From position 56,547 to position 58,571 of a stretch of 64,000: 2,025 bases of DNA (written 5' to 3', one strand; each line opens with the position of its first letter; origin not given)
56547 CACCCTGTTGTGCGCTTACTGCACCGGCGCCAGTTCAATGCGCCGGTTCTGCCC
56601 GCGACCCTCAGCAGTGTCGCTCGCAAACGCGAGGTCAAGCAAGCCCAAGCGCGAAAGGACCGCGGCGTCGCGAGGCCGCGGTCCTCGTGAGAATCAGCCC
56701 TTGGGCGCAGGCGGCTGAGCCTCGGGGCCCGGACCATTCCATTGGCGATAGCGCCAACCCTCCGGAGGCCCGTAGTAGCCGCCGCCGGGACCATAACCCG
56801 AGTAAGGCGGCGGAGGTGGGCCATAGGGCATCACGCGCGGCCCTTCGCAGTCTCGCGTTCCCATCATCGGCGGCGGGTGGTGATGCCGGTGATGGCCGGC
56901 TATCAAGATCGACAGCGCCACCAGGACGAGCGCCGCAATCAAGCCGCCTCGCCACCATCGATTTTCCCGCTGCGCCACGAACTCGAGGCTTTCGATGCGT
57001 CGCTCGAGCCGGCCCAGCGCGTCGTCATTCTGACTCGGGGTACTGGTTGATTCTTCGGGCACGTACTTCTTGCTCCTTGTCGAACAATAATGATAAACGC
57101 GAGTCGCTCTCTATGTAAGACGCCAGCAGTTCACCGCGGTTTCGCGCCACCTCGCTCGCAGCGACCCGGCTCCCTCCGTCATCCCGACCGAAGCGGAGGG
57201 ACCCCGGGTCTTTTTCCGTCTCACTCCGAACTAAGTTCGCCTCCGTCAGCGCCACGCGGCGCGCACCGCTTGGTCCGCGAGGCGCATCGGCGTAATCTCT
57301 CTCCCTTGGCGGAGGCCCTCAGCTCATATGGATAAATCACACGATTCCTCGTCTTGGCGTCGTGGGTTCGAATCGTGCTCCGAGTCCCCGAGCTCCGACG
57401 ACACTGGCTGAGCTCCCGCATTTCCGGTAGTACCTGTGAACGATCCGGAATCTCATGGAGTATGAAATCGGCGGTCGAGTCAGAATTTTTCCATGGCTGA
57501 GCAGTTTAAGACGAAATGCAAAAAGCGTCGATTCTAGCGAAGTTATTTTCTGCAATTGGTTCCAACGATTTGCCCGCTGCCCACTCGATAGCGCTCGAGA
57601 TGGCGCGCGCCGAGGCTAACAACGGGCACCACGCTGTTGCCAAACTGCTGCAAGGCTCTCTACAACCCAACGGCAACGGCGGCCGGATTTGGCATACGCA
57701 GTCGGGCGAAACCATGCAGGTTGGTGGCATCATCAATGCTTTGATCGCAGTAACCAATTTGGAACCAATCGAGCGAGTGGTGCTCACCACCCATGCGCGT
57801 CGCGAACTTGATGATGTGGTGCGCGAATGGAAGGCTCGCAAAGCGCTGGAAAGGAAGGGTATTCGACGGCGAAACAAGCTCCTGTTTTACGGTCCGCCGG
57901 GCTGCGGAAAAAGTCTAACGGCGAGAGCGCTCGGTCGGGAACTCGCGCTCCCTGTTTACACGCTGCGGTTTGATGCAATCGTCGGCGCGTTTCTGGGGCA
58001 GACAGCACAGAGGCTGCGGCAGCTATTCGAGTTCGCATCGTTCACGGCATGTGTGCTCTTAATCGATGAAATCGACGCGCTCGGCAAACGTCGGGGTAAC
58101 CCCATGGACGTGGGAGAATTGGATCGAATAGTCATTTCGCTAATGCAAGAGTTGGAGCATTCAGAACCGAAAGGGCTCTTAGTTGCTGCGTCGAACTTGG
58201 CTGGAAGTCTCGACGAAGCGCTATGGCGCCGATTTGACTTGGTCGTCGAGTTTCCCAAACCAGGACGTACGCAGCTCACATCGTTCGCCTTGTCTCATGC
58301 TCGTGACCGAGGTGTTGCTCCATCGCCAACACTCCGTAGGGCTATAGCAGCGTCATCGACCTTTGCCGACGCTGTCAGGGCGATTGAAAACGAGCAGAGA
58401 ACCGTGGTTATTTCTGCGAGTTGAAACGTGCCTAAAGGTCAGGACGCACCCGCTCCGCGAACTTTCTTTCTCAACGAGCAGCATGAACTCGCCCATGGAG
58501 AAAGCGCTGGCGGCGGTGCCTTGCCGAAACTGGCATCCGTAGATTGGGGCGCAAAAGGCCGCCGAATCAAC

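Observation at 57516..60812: Coupled AAA+ ATPase and cytoplasmic S8 subtilase on a lower-GC islet: IetAS-like candidate anti-phage system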

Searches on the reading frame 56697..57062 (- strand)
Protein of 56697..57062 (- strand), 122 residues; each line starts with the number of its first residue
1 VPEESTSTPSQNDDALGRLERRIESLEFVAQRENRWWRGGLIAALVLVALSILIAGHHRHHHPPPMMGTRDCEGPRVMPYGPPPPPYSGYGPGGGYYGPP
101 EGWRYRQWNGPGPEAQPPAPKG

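Call 43: find_related_loci(query=window:56697-57062:-, collection=metagenome_contigs, flank=8000)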
Query window:56697-57062:- (122 aa) in metagenome_contigs; peptide patterns used: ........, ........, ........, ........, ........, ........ (x = any residue, [..] = any of these).
384 stretches matched a pattern; 21 encode a relative of the query (tblastn E <= 1e-3); 21 distinct loci.
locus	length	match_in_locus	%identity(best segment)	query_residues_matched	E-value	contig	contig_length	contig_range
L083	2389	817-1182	99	1-122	8e-80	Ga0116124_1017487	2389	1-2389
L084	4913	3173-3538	96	1-122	1e-75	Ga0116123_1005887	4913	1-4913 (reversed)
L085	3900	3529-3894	89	1-122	2e-52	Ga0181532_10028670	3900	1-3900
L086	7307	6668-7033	91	1-122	9e-48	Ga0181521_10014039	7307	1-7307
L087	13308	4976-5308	86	1-109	3e-44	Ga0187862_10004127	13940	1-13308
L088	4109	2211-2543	86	1-109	3e-44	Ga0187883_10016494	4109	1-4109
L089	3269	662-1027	88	1-122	4e-44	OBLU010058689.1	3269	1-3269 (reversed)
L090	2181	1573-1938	85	1-122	2e-43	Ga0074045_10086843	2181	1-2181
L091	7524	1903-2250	91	1-116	4e-43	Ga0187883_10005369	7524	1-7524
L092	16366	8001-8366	90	1-122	3e-43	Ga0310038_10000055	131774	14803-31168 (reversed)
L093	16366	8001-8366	90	1-122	3e-43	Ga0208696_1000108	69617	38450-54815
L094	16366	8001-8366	90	1-122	3e-43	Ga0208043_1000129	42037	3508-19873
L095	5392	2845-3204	89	1-122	1e-40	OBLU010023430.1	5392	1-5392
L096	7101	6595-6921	87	1-109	8e-37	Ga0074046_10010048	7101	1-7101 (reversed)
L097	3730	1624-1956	86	1-109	1e-36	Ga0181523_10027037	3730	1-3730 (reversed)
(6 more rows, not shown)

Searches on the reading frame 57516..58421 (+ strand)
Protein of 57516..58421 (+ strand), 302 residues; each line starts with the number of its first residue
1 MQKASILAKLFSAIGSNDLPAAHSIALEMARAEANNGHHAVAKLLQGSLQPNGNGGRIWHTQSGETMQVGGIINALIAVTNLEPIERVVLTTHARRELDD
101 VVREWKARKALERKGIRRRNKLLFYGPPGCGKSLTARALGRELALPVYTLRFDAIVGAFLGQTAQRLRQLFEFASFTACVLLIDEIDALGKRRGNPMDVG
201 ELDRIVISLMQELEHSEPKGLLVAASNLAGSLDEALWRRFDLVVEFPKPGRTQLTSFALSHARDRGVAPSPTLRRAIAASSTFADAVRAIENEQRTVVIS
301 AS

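Call 4: search_protein_families(library=padloc, proteins=[window:57516-58421:+], max_evalue=0.01)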
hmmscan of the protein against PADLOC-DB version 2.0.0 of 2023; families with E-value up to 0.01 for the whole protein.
window:57516-58421:+ (302 aa): 8 families
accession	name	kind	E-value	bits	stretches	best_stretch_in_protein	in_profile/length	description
PDLC02196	IetA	-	4.8e-61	205.3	1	3-266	3-269/374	-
PDLC04232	IetA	-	1.2e-58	197.2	1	1-300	1-299/330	-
PDLC02195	IetA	-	1.6e-53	180.5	1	83-300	101-319/395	-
PDLC04231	IetA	-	5.3e-41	139.1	1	1-255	1-253/262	-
PDLC00915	TRIP13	-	1.6e-15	55.3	1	87-255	30-217/302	TRIP13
PDLC00914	TRIP13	-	1e-08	33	1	108-256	60-225/302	TRIP13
PDLC04140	mad8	-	0.0011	16.5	1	116-208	24-129/314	mads_8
PDLC03838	DolB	-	0.0053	14.1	0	122-142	169-189/375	-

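Call 5: search_protein_families(library=pfam, proteins=[window:57516-58421:+], max_evalue=0.01)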
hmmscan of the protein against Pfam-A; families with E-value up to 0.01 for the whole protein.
window:57516-58421:+ (302 aa): 10 families
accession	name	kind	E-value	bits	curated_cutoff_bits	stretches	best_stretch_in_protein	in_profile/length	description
PF00004.35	AAA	-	5.9e-28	98.4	21.2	1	122-247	1-130/131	ATPase family associated with various cellular activities (AAA)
PF13401.12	AAA_22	-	7.5e-05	23.5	27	0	119-144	5-30/130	AAA domain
PF03215.21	Rad17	-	0.00034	21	23.8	1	96-145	26-71/186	Rad17 P-loop domain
PF07728.20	AAA_5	-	0.00036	21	22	1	122-240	2-139/139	AAA domain (dynein-related subfamily)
PF13671.12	AAA_33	-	0.00082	20.1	27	1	123-174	3-52/143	AAA domain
PF01078.27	Mg_chelatase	-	0.0009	19.1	20.3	1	98-140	2-43/207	Magnesium chelatase, subunit ChlI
PF00910.28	RNA_helicase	-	0.0032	18.4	21.5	0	123-144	2-23/105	RNA helicase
PF18766.7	SWI2_SNF2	-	0.0048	17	26.7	0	39-107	4-69/221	SWI2/SNF2 ATPase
PF13191.12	AAA_16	-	0.0051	17.8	32.6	1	109-174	14-86/167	AAA ATPase domain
PF13245.12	AAA_19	-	0.0099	16.5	25.1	0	119-182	11-72/134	AAA domain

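Call 6: search_protein_families(library=ncbifam, proteins=[window:57516-58421:+], max_evalue=0.01)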
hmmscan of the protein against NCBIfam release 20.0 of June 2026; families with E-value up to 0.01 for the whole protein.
window:57516-58421:+ (302 aa): 21 families
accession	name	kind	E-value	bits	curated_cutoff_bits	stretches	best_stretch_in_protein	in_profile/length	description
NF042959.1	IteA_antiphage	equivalog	1.6e-54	185.5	510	1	86-264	92-270/367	anti-phage ATPase IteA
TIGR01241.2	FtsH_fam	equivalog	6.1e-22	78.1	600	1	91-267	167-350/598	ATP-dependent zinc metalloprotease FtsH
NF003069.1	PRK03992.1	subfamily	1.6e-21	76.9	500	1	106-264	152-317/379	proteasome-activating nucleotidase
TIGR01243.1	CDC48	subfamily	3.6e-21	75.2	802.65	1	94-271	461-644/733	CDC48 family AAA ATPase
TIGR01242.2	TIGR01242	subfamily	2e-20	73.1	500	1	107-273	136-309/362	proteasome-activating nucleotidase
NF047747.1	PrtsmActNtasePan2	equivalog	1.8e-18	67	700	1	106-274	172-347/397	proteasome-activating nucleotidase Pan2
NF008004.0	PRK10733.1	equivalog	3.9e-18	64.8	1008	1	93-253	159-329/644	ATP-dependent zinc metalloprotease FtsH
NF047748.1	PrtsmActNtasePan1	equivalog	2.1e-17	63.3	750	1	109-276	172-346/405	proteasome-activating nucleotidase Pan1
NF041006.2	cell_div_CdvC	equivalog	2.5e-10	39.8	650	1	122-254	137-278/370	cell division protein CdvC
TIGR03689.1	pup_AAA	equivalog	2.6e-08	33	504.75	1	111-252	208-368/512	proteasome ATPase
NF003229.0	PRK04195.1-5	equivalog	5.1e-08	32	280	1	85-206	16-128/413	replication factor C large subunit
TIGR02881.1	spore_V_K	equivalog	7.6e-07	28.4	422.95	1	115-262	38-191/261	stage V sporulation protein K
NF009067.0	PRK12402.1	equivalog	3.9e-06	26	317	1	91-174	7-92/340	replication factor C small subunit 2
TIGR03922.1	T7SS_EccA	equivalog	8.3e-06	24.6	466.65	1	117-216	310-413/557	type VII secretion AAA-ATPase EccA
NF038214.1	IS21_help_AAA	equivalog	7.2e-05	22.6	200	1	115-159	86-130/232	IS21-like element helper ATPase IstB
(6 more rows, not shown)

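Call 17: search_solved_structures(query=window:57516-58421:+, max_evalue=1e-10)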
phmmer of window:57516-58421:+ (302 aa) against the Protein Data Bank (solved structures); distinct sequences matched with E-value up to 1e-10: 237 (the best 60 are shown).
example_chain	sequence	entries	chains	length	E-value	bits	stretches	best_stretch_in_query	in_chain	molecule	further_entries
5vc7_A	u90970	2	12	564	2.3e-40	141.9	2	95-275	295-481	VCP-like ATPase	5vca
5g4g_A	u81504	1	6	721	4e-40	141.1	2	95-274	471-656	VCP-LIKE ATPASE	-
5g4f_A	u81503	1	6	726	8.6e-40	140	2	95-274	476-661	VCP-LIKE ATPASE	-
7wub_D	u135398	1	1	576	7.3e-35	123.9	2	111-273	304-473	Transitional endoplasmic reticulum ATPase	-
7wub_C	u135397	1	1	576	7.3e-35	123.9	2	111-273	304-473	Transitional endoplasmic reticulum ATPase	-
6mck_A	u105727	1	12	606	8.8e-35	123.6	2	111-273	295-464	Transitional endoplasmic reticulum ATPase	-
8rs9_A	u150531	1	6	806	1.2e-34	123.1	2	111-273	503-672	Transitional endoplasmic reticulum ATPase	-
8pqx_A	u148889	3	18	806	1.7e-34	122.7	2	111-273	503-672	Transitional endoplasmic reticulum ATPase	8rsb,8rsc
8r0e_A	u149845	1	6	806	1.7e-34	122.7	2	111-273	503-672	Transitional endoplasmic reticulum ATPase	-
7rlj_A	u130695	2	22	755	1.9e-34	122.5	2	111-273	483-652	Transitional endoplasmic reticulum ATPase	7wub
8rhn_K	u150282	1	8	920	1.9e-34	122.5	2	104-251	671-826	ATPase family gene 2 protein homolog A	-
8yka_A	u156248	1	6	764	2e-34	122.4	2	111-273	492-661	Transitional endoplasmic reticulum ATPase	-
7rlb_A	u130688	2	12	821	2.1e-34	122.4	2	111-273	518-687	Transitional endoplasmic reticulum ATPase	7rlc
5c18_A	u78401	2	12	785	2.1e-34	122.3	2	111-273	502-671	Transitional endoplasmic reticulum ATPase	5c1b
7y4w_A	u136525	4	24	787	2.1e-34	122.3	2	111-273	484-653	Transitional endoplasmic reticulum ATPase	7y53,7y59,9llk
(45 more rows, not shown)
